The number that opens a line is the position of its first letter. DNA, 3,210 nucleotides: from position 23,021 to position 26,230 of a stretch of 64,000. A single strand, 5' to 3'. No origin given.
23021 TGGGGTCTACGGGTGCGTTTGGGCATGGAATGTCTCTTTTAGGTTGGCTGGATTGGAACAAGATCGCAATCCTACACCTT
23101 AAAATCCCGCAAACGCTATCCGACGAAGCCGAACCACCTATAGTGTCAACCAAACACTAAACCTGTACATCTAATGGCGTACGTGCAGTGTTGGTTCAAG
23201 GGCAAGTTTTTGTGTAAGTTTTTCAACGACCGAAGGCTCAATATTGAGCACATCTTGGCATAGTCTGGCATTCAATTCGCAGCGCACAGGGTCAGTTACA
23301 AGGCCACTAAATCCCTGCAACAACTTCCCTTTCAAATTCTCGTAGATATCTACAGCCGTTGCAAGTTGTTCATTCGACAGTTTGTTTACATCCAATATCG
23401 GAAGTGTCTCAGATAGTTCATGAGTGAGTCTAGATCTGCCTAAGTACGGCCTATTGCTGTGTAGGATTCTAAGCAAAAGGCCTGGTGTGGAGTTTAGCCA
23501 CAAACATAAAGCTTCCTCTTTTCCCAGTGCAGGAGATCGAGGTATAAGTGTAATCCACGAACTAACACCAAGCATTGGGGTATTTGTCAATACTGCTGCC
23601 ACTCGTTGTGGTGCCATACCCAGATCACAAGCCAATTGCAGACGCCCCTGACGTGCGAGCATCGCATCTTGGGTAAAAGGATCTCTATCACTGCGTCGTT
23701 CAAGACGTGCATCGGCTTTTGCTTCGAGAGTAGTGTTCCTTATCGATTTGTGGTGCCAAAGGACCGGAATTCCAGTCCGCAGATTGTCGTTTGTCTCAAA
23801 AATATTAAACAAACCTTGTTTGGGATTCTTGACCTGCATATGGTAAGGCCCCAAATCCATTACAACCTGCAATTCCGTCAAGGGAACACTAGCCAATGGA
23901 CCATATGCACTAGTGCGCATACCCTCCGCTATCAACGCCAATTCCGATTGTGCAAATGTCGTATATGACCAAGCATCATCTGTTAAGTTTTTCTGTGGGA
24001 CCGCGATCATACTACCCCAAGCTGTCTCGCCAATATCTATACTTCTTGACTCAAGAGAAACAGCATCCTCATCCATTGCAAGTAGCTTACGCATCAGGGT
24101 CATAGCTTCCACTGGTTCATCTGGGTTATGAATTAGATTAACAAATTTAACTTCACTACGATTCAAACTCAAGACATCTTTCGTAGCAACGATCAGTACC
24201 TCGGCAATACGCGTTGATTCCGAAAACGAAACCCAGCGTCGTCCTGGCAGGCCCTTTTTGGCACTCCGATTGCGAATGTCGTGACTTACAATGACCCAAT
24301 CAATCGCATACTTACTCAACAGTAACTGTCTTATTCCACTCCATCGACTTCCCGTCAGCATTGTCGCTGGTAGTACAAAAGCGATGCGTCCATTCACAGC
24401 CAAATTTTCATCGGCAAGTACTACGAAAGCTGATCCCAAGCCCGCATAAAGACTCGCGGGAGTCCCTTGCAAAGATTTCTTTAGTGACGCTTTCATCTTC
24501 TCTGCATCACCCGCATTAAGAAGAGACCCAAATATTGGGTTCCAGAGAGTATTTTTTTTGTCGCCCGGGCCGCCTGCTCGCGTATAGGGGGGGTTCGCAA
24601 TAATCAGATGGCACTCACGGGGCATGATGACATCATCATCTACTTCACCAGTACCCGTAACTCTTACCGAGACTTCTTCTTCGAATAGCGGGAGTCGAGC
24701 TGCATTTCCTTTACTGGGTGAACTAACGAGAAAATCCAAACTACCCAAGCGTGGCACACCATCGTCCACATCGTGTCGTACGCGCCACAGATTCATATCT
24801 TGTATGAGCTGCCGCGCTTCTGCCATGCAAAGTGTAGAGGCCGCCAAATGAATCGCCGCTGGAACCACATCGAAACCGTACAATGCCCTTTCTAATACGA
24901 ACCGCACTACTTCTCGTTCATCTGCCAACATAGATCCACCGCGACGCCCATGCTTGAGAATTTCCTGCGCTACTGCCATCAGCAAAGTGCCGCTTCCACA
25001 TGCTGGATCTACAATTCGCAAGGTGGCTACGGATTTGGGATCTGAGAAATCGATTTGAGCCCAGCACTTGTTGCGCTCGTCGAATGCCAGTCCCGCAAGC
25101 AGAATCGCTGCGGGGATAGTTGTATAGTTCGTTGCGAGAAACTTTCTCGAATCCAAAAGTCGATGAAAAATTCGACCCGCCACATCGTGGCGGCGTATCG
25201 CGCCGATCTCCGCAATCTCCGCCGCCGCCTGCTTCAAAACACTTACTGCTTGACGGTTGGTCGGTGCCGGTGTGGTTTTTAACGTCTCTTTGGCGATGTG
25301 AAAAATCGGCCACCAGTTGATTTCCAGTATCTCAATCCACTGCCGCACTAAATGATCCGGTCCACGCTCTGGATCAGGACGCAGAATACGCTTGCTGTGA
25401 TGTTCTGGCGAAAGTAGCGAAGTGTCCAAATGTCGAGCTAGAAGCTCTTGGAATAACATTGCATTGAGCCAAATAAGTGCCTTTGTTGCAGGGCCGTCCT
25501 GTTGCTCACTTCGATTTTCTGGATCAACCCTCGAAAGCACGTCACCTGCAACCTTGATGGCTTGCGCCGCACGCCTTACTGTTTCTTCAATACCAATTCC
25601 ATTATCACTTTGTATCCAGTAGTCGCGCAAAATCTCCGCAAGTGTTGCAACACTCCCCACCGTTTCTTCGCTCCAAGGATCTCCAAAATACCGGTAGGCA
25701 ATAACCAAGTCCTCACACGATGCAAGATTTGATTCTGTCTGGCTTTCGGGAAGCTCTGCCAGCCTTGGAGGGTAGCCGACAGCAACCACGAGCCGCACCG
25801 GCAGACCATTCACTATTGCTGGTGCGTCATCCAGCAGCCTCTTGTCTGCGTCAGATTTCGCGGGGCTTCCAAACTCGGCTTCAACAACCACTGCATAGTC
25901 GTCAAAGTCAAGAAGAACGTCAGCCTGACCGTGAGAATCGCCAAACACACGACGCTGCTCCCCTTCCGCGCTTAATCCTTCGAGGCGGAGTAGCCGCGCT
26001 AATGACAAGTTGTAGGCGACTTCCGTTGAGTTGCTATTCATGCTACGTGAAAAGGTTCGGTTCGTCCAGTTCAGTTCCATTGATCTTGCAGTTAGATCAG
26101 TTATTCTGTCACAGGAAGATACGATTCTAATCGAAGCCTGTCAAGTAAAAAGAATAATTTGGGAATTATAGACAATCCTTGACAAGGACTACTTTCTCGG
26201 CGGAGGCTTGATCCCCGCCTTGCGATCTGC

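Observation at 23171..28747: Methyltransferase fusion with non-canonical nuclease-like N-terminus, paired with a 746-aa protein carrying a Lys-less Mrr-like motif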

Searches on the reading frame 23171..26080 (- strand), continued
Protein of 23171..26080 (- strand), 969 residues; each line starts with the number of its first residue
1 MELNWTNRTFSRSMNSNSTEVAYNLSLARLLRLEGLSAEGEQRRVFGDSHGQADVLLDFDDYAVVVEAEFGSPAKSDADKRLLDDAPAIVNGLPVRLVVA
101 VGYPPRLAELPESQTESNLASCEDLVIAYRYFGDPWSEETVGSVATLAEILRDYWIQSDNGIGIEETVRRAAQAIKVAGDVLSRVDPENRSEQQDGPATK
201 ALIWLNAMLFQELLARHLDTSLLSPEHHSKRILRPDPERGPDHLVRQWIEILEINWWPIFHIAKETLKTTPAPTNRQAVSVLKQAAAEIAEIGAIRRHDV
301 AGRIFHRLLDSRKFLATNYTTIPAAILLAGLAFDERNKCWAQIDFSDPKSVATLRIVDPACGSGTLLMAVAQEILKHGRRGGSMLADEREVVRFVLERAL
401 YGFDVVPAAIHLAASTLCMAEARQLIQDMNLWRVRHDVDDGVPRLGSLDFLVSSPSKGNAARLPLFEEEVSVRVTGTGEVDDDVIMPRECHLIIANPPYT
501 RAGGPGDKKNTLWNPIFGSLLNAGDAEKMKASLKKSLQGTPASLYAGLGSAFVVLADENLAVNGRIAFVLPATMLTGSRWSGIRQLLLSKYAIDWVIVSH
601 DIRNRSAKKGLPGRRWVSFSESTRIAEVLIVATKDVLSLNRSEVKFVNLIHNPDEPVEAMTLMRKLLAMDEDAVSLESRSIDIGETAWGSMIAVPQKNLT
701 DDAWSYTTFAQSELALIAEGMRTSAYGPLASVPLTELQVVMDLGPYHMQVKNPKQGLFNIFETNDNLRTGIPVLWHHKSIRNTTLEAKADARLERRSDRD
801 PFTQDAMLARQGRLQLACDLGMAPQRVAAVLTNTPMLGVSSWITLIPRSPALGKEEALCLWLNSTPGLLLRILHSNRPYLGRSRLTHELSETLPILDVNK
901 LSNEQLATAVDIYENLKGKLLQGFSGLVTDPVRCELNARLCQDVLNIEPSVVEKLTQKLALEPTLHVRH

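Call 100: get_annotated_region(hit=H9, flank=5000)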
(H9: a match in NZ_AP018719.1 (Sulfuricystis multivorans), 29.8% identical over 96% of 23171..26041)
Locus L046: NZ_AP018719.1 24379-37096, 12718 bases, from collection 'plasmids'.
description: Sulfuricystis multivorans strain J5B plasmid pSTJ1, complete sequence
organism: Sulfuricystis multivorans (NCBI taxid 2211108)
taxonomy: Bacteria; Pseudomonadota; Betaproteobacteria; Nitrosomonadales; Sterolibacteriaceae; Sulfuricystis; Sulfuricystis multivorans
host: -; source: -; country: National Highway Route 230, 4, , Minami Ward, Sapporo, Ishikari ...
typing (MOB-suite, as given by PLSDB): mobilizable; relaxase MOBH
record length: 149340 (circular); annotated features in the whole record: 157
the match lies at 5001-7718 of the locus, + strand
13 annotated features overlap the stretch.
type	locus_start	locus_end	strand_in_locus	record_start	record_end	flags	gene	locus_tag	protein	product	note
CDS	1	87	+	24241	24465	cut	-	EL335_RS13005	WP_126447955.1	hypothetical protein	-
CDS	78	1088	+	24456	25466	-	-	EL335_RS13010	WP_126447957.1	hypothetical protein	-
CDS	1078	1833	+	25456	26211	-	-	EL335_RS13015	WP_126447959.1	PRTRC system protein B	-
CDS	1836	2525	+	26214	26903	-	-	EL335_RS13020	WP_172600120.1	PRTRC system protein A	-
CDS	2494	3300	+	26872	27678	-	-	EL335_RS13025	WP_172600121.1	PRTRC system ThiF family protein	-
CDS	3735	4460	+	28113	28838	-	-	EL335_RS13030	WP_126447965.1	N-6 DNA methylase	-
CDS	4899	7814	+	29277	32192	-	-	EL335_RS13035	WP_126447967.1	hypothetical protein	-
CDS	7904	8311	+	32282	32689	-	-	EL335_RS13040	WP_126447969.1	hypothetical protein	-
CDS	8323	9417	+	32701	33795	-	-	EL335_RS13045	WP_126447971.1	hypothetical protein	-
CDS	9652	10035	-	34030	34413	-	-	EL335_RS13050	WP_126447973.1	hypothetical protein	-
CDS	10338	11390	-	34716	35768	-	-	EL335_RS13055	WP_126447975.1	exodeoxyribonuclease VII large subunit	-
CDS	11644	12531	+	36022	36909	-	-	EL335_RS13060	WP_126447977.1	PD-(D/E)XK nuclease-like domain-containing protein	-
CDS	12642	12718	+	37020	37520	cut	-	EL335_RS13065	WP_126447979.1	hypothetical protein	-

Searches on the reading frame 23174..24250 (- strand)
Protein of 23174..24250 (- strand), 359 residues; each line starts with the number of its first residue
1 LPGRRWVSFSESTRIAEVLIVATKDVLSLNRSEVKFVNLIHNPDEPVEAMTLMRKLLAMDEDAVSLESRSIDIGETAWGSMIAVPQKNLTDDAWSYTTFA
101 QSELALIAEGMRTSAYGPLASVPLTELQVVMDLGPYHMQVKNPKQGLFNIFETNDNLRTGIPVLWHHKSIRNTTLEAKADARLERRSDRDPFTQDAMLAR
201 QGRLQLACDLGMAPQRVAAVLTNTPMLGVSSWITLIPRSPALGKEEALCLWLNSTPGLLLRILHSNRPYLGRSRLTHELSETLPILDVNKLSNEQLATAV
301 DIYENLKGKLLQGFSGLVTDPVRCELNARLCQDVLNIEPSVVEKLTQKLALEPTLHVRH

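Call 52: search_protein_families(library=pfam, proteins=[window:23174-24250:-], max_evalue=10)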
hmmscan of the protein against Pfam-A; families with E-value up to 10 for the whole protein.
window:23174-24250:- (359 aa): 0 families
